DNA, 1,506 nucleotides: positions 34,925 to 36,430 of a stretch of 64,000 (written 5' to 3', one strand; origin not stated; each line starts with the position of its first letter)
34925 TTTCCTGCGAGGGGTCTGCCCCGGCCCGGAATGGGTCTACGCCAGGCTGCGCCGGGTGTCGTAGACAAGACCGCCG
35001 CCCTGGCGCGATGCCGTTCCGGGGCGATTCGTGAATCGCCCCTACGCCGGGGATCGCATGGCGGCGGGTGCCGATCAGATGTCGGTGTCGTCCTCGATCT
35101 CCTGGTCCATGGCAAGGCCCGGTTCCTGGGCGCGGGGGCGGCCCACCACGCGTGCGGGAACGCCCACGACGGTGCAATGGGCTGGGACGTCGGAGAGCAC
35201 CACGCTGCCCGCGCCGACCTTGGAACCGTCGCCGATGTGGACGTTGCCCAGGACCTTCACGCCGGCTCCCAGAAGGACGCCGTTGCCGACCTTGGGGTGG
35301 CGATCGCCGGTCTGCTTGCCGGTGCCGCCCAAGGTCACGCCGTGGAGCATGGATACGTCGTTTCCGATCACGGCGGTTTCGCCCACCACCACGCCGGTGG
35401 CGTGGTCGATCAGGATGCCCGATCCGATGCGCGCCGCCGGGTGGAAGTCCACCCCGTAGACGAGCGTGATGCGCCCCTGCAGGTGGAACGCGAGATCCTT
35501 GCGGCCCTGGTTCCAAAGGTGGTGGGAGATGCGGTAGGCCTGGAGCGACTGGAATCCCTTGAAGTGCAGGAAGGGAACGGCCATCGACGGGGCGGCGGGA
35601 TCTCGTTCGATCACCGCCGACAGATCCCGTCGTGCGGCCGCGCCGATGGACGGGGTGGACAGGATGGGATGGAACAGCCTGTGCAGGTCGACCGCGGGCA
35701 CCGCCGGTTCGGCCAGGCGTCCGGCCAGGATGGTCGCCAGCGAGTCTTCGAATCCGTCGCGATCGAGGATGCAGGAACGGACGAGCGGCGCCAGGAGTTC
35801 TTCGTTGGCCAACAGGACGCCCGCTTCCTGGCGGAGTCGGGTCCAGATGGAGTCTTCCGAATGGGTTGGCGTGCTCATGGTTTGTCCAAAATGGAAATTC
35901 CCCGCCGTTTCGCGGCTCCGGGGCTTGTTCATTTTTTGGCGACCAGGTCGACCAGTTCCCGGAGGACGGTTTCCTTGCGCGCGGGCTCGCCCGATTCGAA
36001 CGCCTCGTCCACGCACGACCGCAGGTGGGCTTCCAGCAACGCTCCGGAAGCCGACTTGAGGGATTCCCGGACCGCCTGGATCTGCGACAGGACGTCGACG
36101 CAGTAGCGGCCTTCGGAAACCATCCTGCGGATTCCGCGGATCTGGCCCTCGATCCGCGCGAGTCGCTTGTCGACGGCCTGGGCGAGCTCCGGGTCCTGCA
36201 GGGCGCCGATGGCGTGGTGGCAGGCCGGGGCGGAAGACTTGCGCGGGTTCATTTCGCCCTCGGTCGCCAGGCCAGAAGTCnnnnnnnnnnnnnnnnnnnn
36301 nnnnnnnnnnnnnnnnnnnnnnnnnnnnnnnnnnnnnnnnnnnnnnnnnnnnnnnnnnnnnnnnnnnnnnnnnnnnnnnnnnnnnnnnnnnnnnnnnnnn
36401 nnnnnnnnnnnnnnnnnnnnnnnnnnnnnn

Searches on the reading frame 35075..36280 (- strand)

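Call 50: search_protein_families(library=pfam, proteins=[window:35075-36280:-], max_evalue=0.001)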
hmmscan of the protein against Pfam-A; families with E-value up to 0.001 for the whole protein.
window:35075-36280:- (401 aa): 2 families
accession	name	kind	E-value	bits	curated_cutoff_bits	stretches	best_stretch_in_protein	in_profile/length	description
PF06426.19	SATase_N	-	2.9e-26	92.3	21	1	145-248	1-105/105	Serine acetyltransferase, N-terminal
PF00132.30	Hexapep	-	1.2e-10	41.1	27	1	328-361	1-34/36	Bacterial transferase hexapeptide (six repeats)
